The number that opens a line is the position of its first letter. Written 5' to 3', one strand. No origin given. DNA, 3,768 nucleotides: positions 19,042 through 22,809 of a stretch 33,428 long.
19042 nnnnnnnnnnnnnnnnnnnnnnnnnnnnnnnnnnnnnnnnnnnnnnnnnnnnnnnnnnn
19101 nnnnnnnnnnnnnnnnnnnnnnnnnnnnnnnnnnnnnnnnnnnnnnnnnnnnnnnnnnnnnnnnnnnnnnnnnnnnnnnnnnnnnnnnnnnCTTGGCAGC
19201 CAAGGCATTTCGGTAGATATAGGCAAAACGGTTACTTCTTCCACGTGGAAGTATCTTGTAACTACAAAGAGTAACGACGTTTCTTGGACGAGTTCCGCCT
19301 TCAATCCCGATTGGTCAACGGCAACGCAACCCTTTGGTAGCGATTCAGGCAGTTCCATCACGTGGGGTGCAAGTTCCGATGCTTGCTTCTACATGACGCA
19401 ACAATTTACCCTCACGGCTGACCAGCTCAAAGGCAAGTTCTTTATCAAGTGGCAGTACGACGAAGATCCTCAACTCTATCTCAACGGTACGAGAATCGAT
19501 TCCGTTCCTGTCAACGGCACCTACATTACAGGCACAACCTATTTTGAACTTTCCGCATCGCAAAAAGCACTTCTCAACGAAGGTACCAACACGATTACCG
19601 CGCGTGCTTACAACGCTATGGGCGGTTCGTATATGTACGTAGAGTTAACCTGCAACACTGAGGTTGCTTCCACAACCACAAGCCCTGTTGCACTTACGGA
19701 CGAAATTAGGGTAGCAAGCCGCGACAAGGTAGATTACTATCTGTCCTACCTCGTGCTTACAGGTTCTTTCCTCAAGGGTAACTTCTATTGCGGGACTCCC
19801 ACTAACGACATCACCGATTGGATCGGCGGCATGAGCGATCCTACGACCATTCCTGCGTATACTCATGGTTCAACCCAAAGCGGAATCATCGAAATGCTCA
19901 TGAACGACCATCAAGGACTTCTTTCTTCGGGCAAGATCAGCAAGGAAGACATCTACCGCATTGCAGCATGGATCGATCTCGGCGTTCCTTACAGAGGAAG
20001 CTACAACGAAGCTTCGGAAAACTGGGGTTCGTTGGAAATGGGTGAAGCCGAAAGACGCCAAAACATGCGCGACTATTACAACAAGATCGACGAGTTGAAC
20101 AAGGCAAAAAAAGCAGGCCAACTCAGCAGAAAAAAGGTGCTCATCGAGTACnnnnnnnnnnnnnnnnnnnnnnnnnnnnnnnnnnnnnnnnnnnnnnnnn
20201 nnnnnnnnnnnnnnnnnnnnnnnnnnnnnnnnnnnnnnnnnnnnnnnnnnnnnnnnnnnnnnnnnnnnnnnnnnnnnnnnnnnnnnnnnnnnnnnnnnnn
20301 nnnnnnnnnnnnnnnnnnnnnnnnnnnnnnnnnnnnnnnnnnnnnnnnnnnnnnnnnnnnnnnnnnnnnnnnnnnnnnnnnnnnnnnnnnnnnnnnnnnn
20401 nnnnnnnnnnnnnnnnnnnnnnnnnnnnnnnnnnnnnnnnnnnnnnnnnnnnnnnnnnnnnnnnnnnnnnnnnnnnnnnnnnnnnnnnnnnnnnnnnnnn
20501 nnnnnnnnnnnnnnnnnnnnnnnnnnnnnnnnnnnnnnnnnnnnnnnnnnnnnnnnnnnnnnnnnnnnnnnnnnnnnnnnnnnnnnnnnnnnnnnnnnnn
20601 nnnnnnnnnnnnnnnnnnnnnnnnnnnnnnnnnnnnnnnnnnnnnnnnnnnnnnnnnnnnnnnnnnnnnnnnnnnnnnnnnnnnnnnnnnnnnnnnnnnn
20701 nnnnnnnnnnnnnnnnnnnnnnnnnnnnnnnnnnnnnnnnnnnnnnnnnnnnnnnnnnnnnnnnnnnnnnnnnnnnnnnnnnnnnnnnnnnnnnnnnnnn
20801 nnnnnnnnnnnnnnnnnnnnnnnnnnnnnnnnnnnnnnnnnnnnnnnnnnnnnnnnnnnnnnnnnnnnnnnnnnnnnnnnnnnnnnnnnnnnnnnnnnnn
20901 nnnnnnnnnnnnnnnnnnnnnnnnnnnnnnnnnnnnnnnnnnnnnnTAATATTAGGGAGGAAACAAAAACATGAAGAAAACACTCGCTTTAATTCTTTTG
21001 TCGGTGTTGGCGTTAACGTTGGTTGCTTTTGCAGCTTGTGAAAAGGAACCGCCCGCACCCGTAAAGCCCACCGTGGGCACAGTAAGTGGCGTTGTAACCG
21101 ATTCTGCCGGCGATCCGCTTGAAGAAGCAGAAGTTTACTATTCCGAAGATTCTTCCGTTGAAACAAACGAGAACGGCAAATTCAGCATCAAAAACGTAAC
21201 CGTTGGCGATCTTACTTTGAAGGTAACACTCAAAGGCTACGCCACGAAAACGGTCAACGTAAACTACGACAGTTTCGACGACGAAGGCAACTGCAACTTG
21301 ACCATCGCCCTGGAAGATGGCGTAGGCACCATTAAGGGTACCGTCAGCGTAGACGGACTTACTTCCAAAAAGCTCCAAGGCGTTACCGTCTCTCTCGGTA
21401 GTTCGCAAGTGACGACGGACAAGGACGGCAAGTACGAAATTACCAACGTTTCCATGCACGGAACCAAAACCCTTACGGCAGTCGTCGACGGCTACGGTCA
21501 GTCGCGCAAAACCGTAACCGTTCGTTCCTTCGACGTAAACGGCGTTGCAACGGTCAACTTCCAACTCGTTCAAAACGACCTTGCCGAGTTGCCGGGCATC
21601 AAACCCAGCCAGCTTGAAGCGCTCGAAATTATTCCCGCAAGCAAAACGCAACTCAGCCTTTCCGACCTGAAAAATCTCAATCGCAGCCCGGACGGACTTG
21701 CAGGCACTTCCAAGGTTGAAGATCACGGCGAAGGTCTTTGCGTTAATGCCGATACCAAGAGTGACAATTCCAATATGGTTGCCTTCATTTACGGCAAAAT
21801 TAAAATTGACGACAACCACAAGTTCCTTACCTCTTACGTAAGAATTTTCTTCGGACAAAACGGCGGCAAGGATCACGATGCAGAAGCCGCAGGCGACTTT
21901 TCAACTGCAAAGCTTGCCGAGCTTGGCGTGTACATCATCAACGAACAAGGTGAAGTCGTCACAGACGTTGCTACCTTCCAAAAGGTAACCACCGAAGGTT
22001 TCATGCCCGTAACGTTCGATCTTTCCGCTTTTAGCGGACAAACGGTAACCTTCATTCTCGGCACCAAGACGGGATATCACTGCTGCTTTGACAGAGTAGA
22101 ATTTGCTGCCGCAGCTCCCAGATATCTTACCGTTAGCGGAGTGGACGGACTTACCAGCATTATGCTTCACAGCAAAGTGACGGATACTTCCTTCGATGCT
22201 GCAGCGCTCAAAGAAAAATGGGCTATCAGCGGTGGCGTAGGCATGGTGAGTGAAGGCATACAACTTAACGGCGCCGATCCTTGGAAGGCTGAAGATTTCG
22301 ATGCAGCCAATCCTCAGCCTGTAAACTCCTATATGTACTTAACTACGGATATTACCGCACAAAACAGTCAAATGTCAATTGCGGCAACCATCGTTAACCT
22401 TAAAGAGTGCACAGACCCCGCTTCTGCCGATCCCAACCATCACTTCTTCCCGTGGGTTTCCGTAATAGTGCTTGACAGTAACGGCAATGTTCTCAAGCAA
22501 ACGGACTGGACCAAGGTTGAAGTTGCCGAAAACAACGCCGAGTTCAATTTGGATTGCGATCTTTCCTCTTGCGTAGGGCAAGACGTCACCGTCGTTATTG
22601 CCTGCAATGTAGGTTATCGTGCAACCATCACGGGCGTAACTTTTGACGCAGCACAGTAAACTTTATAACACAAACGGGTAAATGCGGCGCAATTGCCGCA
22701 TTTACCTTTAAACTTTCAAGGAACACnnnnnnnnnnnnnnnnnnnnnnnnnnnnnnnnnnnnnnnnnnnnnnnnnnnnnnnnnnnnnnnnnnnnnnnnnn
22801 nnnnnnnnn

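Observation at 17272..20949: HzsA-like (hydrazine-synthase-alpha-type) propeller plus di-haem architecture fused to carbohydrate-binding-type domains in a Firmicute lipoprotein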

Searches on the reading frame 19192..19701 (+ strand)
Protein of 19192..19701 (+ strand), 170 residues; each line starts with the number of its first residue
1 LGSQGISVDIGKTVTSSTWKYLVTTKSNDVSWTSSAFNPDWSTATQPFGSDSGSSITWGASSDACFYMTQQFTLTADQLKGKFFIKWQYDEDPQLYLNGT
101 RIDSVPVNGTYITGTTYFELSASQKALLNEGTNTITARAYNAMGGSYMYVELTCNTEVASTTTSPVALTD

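Call 49: search_protein_families(library=pfam, proteins=[window:19192-19701:+], max_evalue=5)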
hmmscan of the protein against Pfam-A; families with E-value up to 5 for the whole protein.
window:19192-19701:+ (170 aa): 1 family
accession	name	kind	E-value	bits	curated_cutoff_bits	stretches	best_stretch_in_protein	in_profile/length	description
PF09136.16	Glucodextran_B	-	0.08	13.3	27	1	101-145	29-71/83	Glucodextranase, domain B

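Call 52: search_solved_structures(query=A4, max_evalue=10, show_alignments=2)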
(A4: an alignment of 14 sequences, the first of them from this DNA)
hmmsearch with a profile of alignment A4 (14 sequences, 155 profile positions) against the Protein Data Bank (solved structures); distinct sequences matched with E-value up to 10: 25.
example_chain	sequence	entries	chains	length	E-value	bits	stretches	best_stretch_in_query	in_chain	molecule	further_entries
3w5m_A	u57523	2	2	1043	3.4e-09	39.7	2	9-132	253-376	Putative rhamnosidase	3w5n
7kmm_A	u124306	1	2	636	6.4e-09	38.8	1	22-139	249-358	Sialic acid-specific 9-O-acetylesterase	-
4cu6_A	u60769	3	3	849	3.4e-05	26.7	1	22-136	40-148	BETA-GALACTOSIDASE | GLYCOSIDE HYDROLASE 2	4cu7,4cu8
4cuc_A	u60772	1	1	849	3.4e-05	26.7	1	22-136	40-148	BETA-GALACTOSIDASE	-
6d50_A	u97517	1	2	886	5.3e-05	26.1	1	8-106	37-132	Glycosyl hydrolases family 2, sugar binding domain protein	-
6d8g_A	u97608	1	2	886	5.3e-05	26.1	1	8-106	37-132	Glycosyl hydrolases family 2, sugar binding domain protein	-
5uj6_A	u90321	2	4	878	5.8e-05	26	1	8-106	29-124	Glycosyl hydrolases family 2, sugar binding domain protein | Beta-galactosidase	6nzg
6d8k_A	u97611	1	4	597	0.00025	23.9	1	49-136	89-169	Glycosyl hydrolase family 2, sugar binding domain protein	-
3gm8_A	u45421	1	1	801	0.002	21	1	11-134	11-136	Glycoside hydrolase family 2, candidate beta-glycosidase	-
6t0q_A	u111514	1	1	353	0.0036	20.1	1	80-137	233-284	Lectin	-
6t1d_A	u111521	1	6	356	0.0038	20.1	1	80-137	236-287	Lectin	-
6kbj_A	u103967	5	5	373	0.0046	19.8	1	80-137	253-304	Lectin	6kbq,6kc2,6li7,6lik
6d4o_A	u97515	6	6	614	0.011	18.6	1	10-134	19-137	Beta-glucuronidase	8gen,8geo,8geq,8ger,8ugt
6bo6_A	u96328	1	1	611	0.015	18.1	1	12-134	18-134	Glycoside Hydrolase Family 2 candidate b-glucuronidase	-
6bjq_A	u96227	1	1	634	0.016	18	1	12-134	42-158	Glycoside Hydrolase Family 2 candidate b-glucuronidase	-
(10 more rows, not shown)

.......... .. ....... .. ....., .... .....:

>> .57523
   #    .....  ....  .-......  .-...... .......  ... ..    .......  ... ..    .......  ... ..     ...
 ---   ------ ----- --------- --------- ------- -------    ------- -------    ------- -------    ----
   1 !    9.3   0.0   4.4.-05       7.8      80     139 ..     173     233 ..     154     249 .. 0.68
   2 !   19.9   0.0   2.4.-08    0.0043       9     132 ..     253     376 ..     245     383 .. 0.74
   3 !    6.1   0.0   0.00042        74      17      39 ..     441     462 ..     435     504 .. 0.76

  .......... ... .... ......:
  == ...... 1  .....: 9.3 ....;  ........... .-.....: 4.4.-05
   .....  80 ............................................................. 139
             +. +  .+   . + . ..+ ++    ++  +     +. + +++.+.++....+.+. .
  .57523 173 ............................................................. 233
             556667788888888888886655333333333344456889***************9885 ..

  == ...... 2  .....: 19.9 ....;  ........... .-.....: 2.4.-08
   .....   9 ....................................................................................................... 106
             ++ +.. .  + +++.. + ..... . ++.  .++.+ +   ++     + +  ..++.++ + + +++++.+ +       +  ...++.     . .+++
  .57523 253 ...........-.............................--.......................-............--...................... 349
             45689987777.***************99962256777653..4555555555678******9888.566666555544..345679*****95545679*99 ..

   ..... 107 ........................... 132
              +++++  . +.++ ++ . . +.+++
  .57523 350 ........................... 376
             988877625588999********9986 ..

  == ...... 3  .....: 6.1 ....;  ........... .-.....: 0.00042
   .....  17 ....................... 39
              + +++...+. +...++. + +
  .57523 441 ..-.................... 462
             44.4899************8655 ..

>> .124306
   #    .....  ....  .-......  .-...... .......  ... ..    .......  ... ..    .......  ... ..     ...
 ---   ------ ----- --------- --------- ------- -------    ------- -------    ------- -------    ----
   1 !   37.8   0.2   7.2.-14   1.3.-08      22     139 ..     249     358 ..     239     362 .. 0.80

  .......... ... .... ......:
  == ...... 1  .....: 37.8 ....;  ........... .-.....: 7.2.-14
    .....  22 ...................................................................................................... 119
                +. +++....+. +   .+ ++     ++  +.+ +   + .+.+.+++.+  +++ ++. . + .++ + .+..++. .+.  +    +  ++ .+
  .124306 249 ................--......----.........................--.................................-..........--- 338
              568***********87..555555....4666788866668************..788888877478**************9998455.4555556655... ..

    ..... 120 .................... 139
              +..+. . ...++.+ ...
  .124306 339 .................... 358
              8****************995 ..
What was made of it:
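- Checked: A profile of 14 homologous copies does hit GH78 rhamnosidase 3w5m (3.4e-9), sialate O-acetylesterase 7kmm (6.4e-9) and GH2 sugar-binding domains (call 52).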

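Call 53: search_protein_families(library=pfam, alignment_id=A4, max_evalue=1)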
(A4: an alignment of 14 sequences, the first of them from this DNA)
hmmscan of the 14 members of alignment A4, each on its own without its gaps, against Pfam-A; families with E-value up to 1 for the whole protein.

A. member 1, seq(155 aa): 1 family
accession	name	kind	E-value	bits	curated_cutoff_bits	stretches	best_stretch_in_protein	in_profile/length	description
PF09136.16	Glucodextran_B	-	0.073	13.4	27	1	94-138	29-71/83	Glucodextranase, domain B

B. families by the number of members that match (of 14 scanned): 6 families
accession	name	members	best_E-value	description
PF22666.2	Glyco_hydro_2_N2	4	0.00016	Glycosyl hydrolase 2 galactose-binding domain-like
PF02837.24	Glyco_hydro_2_N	3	3.8e-06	Glycosyl hydrolases family 2, sugar binding domain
PF13364.12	BetaGal_ABD2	1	0.0085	Beta-galactosidase second all-beta domain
PF09136.16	Glucodextran_B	1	0.073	Glucodextranase, domain B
PF03388.20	Lectin_leg-like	1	0.092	Legume-like lectin family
PF22820.2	TcaA_3rd_4th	1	0.099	TcaA protein 3rd/4th domain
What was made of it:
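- Checked: Several of the copies also hit Glyco_hydro_2_N (call 53).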

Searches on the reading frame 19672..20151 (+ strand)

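Call 49: search_protein_families(library=pfam, proteins=[window:19672-20151:+], max_evalue=5)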
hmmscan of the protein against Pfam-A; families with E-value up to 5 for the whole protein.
window:19672-20151:+ (160 aa): 1 family
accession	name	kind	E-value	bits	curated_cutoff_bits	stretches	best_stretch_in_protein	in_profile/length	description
PF17926.6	TetR_C_21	-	0.21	12.3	26.2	1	117-153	24-63/111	Tetracyclin repressor-like, C-terminal domain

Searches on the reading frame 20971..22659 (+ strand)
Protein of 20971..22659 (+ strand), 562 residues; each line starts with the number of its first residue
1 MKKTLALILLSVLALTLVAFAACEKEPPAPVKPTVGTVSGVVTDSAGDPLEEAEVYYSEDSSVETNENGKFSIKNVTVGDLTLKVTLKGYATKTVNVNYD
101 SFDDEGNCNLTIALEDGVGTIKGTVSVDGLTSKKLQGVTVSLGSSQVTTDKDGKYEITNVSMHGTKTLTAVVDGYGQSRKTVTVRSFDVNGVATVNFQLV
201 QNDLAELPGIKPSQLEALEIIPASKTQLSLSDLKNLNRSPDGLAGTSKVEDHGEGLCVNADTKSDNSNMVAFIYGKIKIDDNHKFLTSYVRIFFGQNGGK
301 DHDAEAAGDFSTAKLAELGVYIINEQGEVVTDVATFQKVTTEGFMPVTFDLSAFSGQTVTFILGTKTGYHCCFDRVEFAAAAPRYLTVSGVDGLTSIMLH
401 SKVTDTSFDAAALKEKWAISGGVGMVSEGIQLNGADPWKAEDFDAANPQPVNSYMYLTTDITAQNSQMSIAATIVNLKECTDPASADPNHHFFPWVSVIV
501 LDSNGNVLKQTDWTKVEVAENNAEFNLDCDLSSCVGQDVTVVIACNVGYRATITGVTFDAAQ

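Call 3: search_protein_families(library=pfam, proteins=[window:20971-22659:+], max_evalue=0.1)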
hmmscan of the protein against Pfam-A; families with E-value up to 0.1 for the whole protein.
window:20971-22659:+ (562 aa): 11 families
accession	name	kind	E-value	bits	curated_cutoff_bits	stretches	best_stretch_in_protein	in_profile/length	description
PF13620.12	CarboxypepD_reg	-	1.5e-21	77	32.3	2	37-100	1-70/82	Carboxypeptidase regulatory-like domain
PF13715.12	CarbopepD_reg_2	-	2.7e-17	63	32.2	2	38-100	1-65/88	CarboxypepD_reg-like domain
PF02369.22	Big_1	-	0.00033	21.1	34.9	1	37-98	20-91/93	Bacterial Ig-like domain (group 1)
PF17802.7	SpaA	-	0.0024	18.4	23.1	1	43-91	8-66/91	Prealbumin-like fold domain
PF18705.7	DUF5643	-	0.0026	18.2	34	0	62-107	9-58/115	Family of unknown function (DUF5643)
PF09430.16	EMC7_beta-sandw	-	0.0028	18.3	26.6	0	52-98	9-58/122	ER membrane protein complex subunit 7, beta-sandwich domain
PF12985.13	DUF3869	-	0.0052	17.4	24.5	1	37-100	7-69/85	Domain of unknown function (DUF3869)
PF16371.11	MetallophosN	-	0.0058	17.3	35.6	1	131-159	6-34/77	N terminal of Calcineurin-like phosphoesterase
PF14686.12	fn3_3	-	0.0091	16.2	24.4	0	62-93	28-59/75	Polysaccharide lyase family 4, domain II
PF20598.4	DUF6795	-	0.011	16.4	27.4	0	38-100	1-69/103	Domain of unknown function (DUF6795)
PF15976.11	CooC_C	-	0.013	16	29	0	35-75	16-55/93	CS1-pili formation C-terminal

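Call 39: search_protein_families(library=ncbifam, proteins=[window:20971-22659:+], max_evalue=0.01)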
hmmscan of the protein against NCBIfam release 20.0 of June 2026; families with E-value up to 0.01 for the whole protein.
window:20971-22659:+ (562 aa): 1 family
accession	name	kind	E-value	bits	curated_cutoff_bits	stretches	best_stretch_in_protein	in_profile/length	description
TIGR04134.1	lipo_with_rSAM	hypoth_equivalog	7e-05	22.9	39.8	1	10-101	9-117/150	radical SAM-associated putative lipoprotein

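Call 49: search_protein_families(library=pfam, proteins=[window:21271-22659:+], max_evalue=5)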
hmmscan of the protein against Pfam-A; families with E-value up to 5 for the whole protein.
window:21271-22659:+ (462 aa): 3 families
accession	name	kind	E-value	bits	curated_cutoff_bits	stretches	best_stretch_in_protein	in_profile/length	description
PF13620.12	CarboxypepD_reg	-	8.3e-08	32.9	32.3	1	20-99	1-81/82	Carboxypeptidase regulatory-like domain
PF13715.12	CarbopepD_reg_2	-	6.3e-06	26.6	32.2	1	21-86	1-66/88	CarboxypepD_reg-like domain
PF16371.11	MetallophosN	-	0.0028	18.3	35.6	1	31-59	6-34/77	N terminal of Calcineurin-like phosphoesterase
